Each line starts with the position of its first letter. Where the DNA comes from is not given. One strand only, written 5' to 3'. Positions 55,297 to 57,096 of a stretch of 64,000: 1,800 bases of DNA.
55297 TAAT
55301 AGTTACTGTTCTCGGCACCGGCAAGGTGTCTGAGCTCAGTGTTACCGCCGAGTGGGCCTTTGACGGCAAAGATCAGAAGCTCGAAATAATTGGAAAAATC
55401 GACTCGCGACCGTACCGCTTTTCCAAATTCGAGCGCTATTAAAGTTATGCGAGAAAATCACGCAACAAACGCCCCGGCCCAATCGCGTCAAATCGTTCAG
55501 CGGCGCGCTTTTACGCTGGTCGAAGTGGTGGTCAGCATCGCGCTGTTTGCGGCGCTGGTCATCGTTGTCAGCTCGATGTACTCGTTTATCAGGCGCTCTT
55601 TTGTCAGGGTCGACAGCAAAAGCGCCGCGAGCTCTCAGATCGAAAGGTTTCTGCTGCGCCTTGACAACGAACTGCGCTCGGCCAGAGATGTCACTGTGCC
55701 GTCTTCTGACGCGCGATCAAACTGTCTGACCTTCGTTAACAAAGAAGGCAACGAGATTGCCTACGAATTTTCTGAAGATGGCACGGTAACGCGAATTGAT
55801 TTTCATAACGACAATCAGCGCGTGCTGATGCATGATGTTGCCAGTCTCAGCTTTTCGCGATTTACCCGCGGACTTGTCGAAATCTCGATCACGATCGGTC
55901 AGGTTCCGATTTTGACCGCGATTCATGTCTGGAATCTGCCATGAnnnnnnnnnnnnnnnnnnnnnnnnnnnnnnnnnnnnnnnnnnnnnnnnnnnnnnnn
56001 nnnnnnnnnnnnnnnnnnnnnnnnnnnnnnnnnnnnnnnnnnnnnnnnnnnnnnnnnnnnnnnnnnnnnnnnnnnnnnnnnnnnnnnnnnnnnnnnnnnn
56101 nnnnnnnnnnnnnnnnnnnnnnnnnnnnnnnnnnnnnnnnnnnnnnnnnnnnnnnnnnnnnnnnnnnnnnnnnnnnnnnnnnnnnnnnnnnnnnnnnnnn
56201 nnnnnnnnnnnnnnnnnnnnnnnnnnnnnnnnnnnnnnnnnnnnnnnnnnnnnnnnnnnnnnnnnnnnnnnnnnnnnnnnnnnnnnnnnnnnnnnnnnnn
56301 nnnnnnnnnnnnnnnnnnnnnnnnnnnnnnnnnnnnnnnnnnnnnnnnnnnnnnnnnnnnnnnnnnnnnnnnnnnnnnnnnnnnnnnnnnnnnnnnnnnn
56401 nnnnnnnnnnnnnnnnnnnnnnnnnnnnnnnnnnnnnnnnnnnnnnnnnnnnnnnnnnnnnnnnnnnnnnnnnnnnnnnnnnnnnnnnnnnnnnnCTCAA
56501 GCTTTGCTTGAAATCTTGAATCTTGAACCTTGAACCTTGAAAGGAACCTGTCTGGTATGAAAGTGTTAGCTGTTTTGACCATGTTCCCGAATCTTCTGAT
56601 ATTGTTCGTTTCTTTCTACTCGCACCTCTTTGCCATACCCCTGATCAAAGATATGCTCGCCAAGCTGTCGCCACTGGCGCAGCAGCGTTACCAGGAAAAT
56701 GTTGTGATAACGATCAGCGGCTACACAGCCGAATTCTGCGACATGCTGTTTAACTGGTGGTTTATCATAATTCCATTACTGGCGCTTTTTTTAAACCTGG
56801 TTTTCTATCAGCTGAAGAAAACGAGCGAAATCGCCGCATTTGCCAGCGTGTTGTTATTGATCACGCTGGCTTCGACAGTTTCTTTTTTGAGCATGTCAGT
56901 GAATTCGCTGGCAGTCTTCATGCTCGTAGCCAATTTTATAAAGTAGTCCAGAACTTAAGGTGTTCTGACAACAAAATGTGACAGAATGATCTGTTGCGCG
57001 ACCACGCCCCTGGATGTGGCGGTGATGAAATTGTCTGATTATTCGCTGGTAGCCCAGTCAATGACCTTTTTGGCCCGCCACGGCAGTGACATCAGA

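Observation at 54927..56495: Orphan three-gene minor-pseudopilin-like cassette with Ala instead of Gly at the prepilin-peptidase -1 position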

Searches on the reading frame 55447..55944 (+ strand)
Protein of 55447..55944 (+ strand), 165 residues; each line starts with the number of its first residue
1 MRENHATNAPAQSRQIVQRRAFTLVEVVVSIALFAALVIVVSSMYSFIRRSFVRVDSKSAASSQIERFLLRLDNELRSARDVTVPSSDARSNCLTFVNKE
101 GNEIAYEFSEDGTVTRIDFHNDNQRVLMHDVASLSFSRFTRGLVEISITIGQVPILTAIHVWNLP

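Call 3: search_protein_families(library=pfam, proteins=[window:55447-55944:+], max_evalue=1)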
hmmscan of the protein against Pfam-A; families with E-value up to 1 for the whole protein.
window:55447-55944:+ (165 aa): 2 families
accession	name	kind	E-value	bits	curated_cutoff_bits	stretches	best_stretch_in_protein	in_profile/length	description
PF15980.10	ComGF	-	9.6e-06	26.2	27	1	58-149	10-93/100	Putative Competence protein ComGF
PF07963.17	N_methyl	-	2.9e-05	23.9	21.2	1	19-41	4-26/27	Prokaryotic N-terminal methylation motif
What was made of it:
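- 55447..55944 (+): P2, a J-type minor pilin (165 aa). The 21-aa basic leader ends in Ala21 (55507-55509). Mature N-terminus is FTLVE, with Glu+5 at 55522-55524. ComGF PF15980 26.2 against 27 (call 3).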

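Call 4: search_protein_families(library=ncbifam, proteins=[window:55447-55944:+], max_evalue=1)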
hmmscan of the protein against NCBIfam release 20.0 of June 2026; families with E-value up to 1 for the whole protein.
window:55447-55944:+ (165 aa): 11 families
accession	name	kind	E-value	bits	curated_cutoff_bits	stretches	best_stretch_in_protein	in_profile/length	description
NF041002.1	pilin_ComGF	equivalog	9.4e-08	32.4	80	1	20-149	2-125/139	competence type IV pilus minor pilin ComGF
TIGR01711.1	gspJ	equivalog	0.00038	20.3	64.85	1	21-86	2-67/192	type II secretion system minor pseudopilin GspJ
NF041013.1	T4P_ComGE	equivalog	0.0004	20.4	49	1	20-60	4-44/83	competence type IV pilus minor pilin ComGE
TIGR02532.1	IV_pilin_GFxxxE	domain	0.0021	17.8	16.3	1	19-41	1-23/24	prepilin-type N-terminal cleavage/methylation domain-containing protein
TIGR02599.1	TIGR02599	subfamily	0.0026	17.1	256.5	1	21-60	1-40/361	Verru_Chthon cassette protein C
NF007848.0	PRK10557.1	equivalog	0.0026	17.1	120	1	14-79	5-70/192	prepilin peptidase-dependent protein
TIGR01707.1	gspI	equivalog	0.016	15.7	44.35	1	22-62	2-42/101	type II secretion system minor pseudopilin GspI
NF007862.0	PRK10574.1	equivalog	0.034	14.3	138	1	18-50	3-36/145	prepilin peptidase-dependent pilin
NF007800.0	PRK10506.1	equivalog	0.042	13.7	158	1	14-101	3-88/163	prepilin peptidase-dependent protein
NF007660.0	PRK10332.1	equivalog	0.071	13.6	86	1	15-54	4-43/107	prepilin-type N-terminal cleavage/methylation domain-containing protein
NF047828.1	T3SSXpsI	equivalog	0.12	12.4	150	1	20-61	2-43/132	type II secretion system protein XpsI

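Call 10: find_homologous_proteins(query=window:55447-55944:+)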
Query window:55447-55944:+ (165 aa): 16 proteins with E <= 0.001 among 111 candidates.
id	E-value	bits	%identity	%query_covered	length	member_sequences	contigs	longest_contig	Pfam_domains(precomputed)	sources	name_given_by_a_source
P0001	8.2e-94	329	96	100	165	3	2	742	PF07963.18,PF15980.11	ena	-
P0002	3.9e-79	282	82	100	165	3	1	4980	PF07963.18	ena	-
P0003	4.1e-68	246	71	100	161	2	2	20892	PF07963.18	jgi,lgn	-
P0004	9.4e-68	245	76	90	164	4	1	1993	PF07963.18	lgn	-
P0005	5.2e-67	242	72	94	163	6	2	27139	PF07963.18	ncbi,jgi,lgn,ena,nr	ncbi:MAG: prepilin-type N-terminal cleavage/methylation domain-containing protein [Candidatus Rifleb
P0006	6.0e-60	219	71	90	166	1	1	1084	PF07963.18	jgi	-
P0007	2.2e-53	198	76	74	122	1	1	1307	PF15980.11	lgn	-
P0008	5.0e-50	187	60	90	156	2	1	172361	-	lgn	-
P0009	1.5e-45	173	55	90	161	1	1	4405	-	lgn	-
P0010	5.8e-45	171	57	88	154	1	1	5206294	-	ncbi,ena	-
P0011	7.2e-45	171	55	89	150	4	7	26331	-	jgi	jgi:type II secretory pathway component PulJ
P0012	1.6e-44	169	55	90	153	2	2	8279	-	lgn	-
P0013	1.8e-44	169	57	88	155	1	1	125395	-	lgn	-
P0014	2.0e-44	169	76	66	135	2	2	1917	PF07963.18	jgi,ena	-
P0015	9.7e-43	164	55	90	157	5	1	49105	PF07963.18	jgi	-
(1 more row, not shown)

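Call 13: find_encoding_contigs(protein=P0010, flank=10000, max_places=2)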
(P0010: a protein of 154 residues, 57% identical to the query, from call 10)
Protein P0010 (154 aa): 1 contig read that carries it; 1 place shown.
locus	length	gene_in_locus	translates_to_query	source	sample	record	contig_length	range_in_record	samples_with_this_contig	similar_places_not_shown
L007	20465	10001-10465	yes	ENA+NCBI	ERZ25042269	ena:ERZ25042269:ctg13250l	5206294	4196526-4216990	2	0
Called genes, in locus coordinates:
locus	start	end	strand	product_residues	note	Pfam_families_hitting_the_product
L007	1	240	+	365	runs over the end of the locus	PF04055:Radical_SAM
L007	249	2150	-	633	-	PF13424:TPR_12 (faint), PF13428:TPR_14 (faint)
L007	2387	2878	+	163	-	PF00255:GSHPx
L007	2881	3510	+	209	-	PF00255:GSHPx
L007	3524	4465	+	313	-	PF01641:SelR, PF01625:PMSR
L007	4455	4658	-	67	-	PF11127:YgaP-like_TM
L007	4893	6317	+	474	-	PF00989:PAS, PF13188:PAS_8 (weak), PF13426:PAS_9, PF00158:Sigma54_activat, PF14532:Sigma54_activ_2, PF07724:AAA_2 (weak), PF25601:AAA_lid_14, PF02954:HTH_8, +1 more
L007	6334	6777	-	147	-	-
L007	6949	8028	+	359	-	PF00072:Response_reg, PF13487:HD_5, PF01966:HD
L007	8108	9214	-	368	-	-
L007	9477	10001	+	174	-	-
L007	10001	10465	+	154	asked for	-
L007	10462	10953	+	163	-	-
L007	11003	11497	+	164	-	PF13302:Acetyltransf_3, PF13420:Acetyltransf_4 (weak), PF00583:Acetyltransf_1, PF13673:Acetyltransf_10, PF13508:Acetyltransf_7, PF08445:FR47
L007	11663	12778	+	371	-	PF03562:MltA, PF06725:3D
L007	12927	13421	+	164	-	PF00254:FKBP_C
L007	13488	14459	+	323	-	PF08239:SH3_3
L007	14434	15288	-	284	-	PF02481:DNA_processg_A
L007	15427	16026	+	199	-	PF01386:Ribosomal_L25p, PF14693:Ribosomal_TL5_C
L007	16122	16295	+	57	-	PF02559:CarD_TRCF_RID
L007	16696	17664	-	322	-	PF00389:2-Hacid_dh, PF03446:NAD_binding_2 (faint), PF02826:2-Hacid_dh_C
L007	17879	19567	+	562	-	PF00999:Na_H_Exchanger, PF00571:CBS (weak)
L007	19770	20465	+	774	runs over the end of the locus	PF07494:Reg_prop (faint), PF24796:WDR55 (faint)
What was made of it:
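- A DprA gene lies about 4 kb downstream in L007 (call 13).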

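Call 14: find_encoding_contigs(protein=P0008, flank=10000, max_places=2)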
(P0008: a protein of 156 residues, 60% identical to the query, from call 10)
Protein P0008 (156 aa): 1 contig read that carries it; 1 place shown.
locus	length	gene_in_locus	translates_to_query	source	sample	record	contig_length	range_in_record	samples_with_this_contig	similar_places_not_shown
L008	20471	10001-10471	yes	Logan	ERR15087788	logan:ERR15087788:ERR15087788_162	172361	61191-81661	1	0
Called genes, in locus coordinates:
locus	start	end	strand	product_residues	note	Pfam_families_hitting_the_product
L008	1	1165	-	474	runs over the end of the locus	PF00493:MCM (faint), PF01078:Mg_chelatase (faint), PF00004:AAA (weak), PF07728:AAA_5 (faint), PF13401:AAA_22 (faint), PF00004:AAA (weak), PF07724:AAA_2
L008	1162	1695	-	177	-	PF00227:Proteasome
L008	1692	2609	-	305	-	PF02899:Phage_int_SAM_1, PF00589:Phage_integrase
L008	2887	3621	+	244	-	PF01965:DJ-1_PfpI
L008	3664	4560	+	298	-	PF00165:HTH_AraC, PF12833:HTH_18, PF00165:HTH_AraC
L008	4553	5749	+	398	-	PF03328:HpcH_HpaI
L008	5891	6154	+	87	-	-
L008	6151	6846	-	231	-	-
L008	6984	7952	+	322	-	-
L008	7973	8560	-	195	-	-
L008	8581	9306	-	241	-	PF01520:Amidase_3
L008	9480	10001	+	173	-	-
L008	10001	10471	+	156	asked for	-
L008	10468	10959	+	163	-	-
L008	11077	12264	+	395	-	PF00583:Acetyltransf_1 (faint)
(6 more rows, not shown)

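Call 15: find_encoding_contigs(protein=P0013, flank=10000, max_places=2)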
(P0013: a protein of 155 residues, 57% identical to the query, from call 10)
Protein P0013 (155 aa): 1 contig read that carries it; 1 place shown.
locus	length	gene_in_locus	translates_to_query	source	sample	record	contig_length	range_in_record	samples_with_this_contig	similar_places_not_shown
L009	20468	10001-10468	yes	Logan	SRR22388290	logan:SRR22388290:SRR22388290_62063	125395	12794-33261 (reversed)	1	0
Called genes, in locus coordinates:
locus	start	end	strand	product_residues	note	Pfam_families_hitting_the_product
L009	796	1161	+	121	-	-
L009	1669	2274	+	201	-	PF00440:TetR_N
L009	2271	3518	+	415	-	PF25919:BSH_CusB (faint), PF25917:BSH_RND, PF25935:BSH_LcnD (weak), PF25973:BSH_CzcB (faint), PF25984:BSH_YknX (faint), PF25994:HH_AprE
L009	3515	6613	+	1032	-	PF00873:ACR_tran, PF03176:MMPL (weak)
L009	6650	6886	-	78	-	-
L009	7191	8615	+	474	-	-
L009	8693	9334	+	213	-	PF00313:CSD, PF06961:DUF1294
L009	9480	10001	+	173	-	-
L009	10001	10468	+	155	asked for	-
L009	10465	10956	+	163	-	-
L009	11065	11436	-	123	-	-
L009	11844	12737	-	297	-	PF00274:Glycolytic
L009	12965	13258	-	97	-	-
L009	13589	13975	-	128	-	-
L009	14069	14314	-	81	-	-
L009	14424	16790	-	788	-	PF00672:HAMP, PF13426:PAS_9, PF00512:HisKA, PF02518:HATPase_c, PF00072:Response_reg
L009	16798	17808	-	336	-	PF13379:NMT1_2, PF09084:NMT1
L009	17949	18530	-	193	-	PF13302:Acetyltransf_3, PF13420:Acetyltransf_4, PF00583:Acetyltransf_1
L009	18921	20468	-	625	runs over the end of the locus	-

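Call 26: find_related_loci(query=A1, collection=genome_contigs, flank=10000)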
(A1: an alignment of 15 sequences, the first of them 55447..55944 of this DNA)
Query A1 (165 aa) in genome_contigs; peptide patterns used: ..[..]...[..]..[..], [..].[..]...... (x = any residue, [..] = any of these).
26 stretches matched a pattern; 11 encode a relative of the query (tblastn E <= 1e-3); 10 distinct loci.
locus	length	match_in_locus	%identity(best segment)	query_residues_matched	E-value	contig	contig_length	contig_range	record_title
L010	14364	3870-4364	82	1-165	7e-90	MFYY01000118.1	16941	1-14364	MAG: Candidatus Riflebacteria bacterium GWC2_50_8 gwc2_scaffold_23045, whole genome shotgun sequence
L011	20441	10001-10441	82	19-165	8e-81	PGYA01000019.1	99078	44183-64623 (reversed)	MAG: Candidatus Riflebacteria bacterium HGW-Riflebacteria-2 bjp_ig2102_scaffold_328, whole genome shotgun sequence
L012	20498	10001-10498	72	6-165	3e-79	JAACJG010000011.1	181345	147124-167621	MAG: Candidatus Rifleibacterium amylolyticum isolate CH46 Scaffold11, whole genome shotgun sequence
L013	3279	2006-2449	76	18-165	2e-76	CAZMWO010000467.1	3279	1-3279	MAG TPA_asm: uncultured bacterium isolate SRP192927_co6_749 genome assembly, contig: NODE_86453_length_3279_cov_3.016129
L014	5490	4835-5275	55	18-165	4e-54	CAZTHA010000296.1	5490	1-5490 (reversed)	MAG TPA_asm: uncultured bacterium isolate binchicken_co108_60 genome assembly, contig: NODE_30401_length_5490_cov_4.3847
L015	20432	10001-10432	57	21-165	6e-53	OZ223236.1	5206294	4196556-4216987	MAG: Candidatus Ozemobacteraceae bacterium isolate 4ee0fdf2-fbb4-4151-bfa0-813162405533 genome assembly, chromosome: 2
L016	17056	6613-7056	55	18-165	8e-51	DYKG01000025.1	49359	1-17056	MAG TPA_asm: Candidatus Methylomirabilis sp. isolate SulCav_AS07-7_4_47_145 SulCav_AS07_7_591_length_49359_cov_78_731908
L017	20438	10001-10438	55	19-165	6e-54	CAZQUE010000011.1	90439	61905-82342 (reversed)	MAG TPA_asm: uncultured bacterium isolate SRP304446_co1_153 genome assembly, contig: NODE_134_length_90439_cov_12.225327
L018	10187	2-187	71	104-165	1e-26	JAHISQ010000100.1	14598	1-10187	MAG: Candidatus Riflebacteria bacterium isolate MM_PC_MetaG.mb.182 MM_PC_MetaG.mb.182_k141_1057596, whole genome shotgun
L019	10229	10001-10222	73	16-89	3e-22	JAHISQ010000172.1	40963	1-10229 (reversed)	MAG: Candidatus Riflebacteria bacterium isolate MM_PC_MetaG.mb.182 MM_PC_MetaG.mb.182_k141_1772056, whole genome shotgun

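Call 27: search_solved_structures(query=A1, max_evalue=10)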
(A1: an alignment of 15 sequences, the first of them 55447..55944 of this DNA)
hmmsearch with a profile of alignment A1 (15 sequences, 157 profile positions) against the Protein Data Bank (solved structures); distinct sequences matched with E-value up to 10: 4.
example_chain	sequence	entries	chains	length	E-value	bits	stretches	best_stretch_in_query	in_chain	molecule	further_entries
7tgg_A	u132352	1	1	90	0.21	14.9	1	7-42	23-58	Geopilin domain 1 protein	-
9egp_A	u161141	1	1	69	0.31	14.4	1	7-37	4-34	Geopilin domain 1 protein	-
9laa_A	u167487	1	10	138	0.87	12.9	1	4-32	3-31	Type IV pilin protein PilA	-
9lab_B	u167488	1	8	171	1.8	11.9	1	9-33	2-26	MSHA major pilin subunit MshA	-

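Call 70: search_protein_families(library=ncbifam, alignment_id=A1, max_evalue=0.1)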
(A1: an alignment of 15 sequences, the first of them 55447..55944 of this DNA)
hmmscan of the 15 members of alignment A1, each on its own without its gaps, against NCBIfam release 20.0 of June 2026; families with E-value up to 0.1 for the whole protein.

A. member 1, window:55447-55944:+ (165 aa): 10 families
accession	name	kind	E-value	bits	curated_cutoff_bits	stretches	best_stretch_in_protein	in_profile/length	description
NF041002.1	pilin_ComGF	equivalog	9.4e-08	32.4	80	1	20-149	2-125/139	competence type IV pilus minor pilin ComGF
TIGR01711.1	gspJ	equivalog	0.00038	20.3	64.85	1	21-86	2-67/192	type II secretion system minor pseudopilin GspJ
NF041013.1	T4P_ComGE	equivalog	0.0004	20.4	49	1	20-60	4-44/83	competence type IV pilus minor pilin ComGE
TIGR02532.1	IV_pilin_GFxxxE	domain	0.0021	17.8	16.3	1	19-41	1-23/24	prepilin-type N-terminal cleavage/methylation domain-containing protein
TIGR02599.1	TIGR02599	subfamily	0.0026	17.1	256.5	1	21-60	1-40/361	Verru_Chthon cassette protein C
NF007848.0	PRK10557.1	equivalog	0.0026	17.1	120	1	14-79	5-70/192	prepilin peptidase-dependent protein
TIGR01707.1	gspI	equivalog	0.016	15.7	44.35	1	22-62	2-42/101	type II secretion system minor pseudopilin GspI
NF007862.0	PRK10574.1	equivalog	0.034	14.3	138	0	18-50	3-36/145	prepilin peptidase-dependent pilin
NF007800.0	PRK10506.1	equivalog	0.042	13.7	158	1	14-101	3-88/163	prepilin peptidase-dependent protein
NF007660.0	PRK10332.1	equivalog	0.071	13.6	86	0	15-54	4-43/107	prepilin-type N-terminal cleavage/methylation domain-containing protein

B. families by the number of members that match (of 15 scanned): 21 families
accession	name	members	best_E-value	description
NF041002.1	pilin_ComGF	15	3.4e-11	competence type IV pilus minor pilin ComGF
NF007848.0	PRK10557.1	15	3.4e-05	prepilin peptidase-dependent protein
NF041013.1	T4P_ComGE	15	0.00029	competence type IV pilus minor pilin ComGE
TIGR01711.1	gspJ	14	3.2e-06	type II secretion system minor pseudopilin GspJ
TIGR02532.1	IV_pilin_GFxxxE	14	1.7e-05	prepilin-type N-terminal cleavage/methylation domain-containing protein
TIGR02599.1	TIGR02599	12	0.00039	Verru_Chthon cassette protein C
TIGR01707.1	gspI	8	4.1e-05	type II secretion system minor pseudopilin GspI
NF006453.0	PRK08808.1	8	0.004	type II secretion system protein J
NF007660.0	PRK10332.1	6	0.0035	prepilin-type N-terminal cleavage/methylation domain-containing protein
NF007862.0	PRK10574.1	6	0.0051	prepilin peptidase-dependent pilin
NF007800.0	PRK10506.1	4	0.002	prepilin peptidase-dependent protein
NF052590.1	ArlF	3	0.0037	archaellum stator protein ArlF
TIGR01708.2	typeII_sec_gspH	3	0.01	type II secretion system minor pseudopilin GspH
NF040982.1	ComGD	3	0.014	competence type IV pilus minor pilin ComGD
NF047828.1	T3SSXpsI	2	0.00044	type II secretion system protein XpsI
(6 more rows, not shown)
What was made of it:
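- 55447..55944 (+): ComGF and PpdB hit 15/15 and GspJ 14/15 family members (calls 4, 70).
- On J-type minor pilin (GspJ TIGR01711 / ComGF PF15980, NF041002 / PpdB): P2: 15/15 members hit ComGF, best E 3.4e-11 (call 70).
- J-type hits (ComGF best E 3.4e-11, PpdB, GspJ) in 14-15/15 members of the P2 family (call 70).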

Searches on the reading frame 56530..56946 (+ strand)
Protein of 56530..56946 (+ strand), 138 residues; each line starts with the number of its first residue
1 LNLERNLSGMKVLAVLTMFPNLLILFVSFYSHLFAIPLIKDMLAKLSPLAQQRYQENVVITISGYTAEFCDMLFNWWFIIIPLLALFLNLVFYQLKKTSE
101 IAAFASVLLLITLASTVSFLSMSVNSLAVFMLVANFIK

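Call 3: search_protein_families(library=pfam, proteins=[window:56530-56946:+], max_evalue=1)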
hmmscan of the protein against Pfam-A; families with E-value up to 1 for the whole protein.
window:56530-56946:+ (138 aa): 1 family
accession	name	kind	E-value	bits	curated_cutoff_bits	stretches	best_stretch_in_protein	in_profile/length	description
PF22990.1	ABHD16_N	-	0.035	14.6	27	1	47-113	20-84/125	Phosphatidylserine Lipase ABHD16 N-terminal domain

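Call 4: search_protein_families(library=ncbifam, proteins=[window:56530-56946:+], max_evalue=1)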
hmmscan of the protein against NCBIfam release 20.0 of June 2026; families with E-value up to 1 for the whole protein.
window:56530-56946:+ (138 aa): 0 families
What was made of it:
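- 56557..56946 (+): 129-aa polytopic membrane protein, possibly co-transcribed. It is not part of the conserved unit. No family hit (calls 3, 4).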
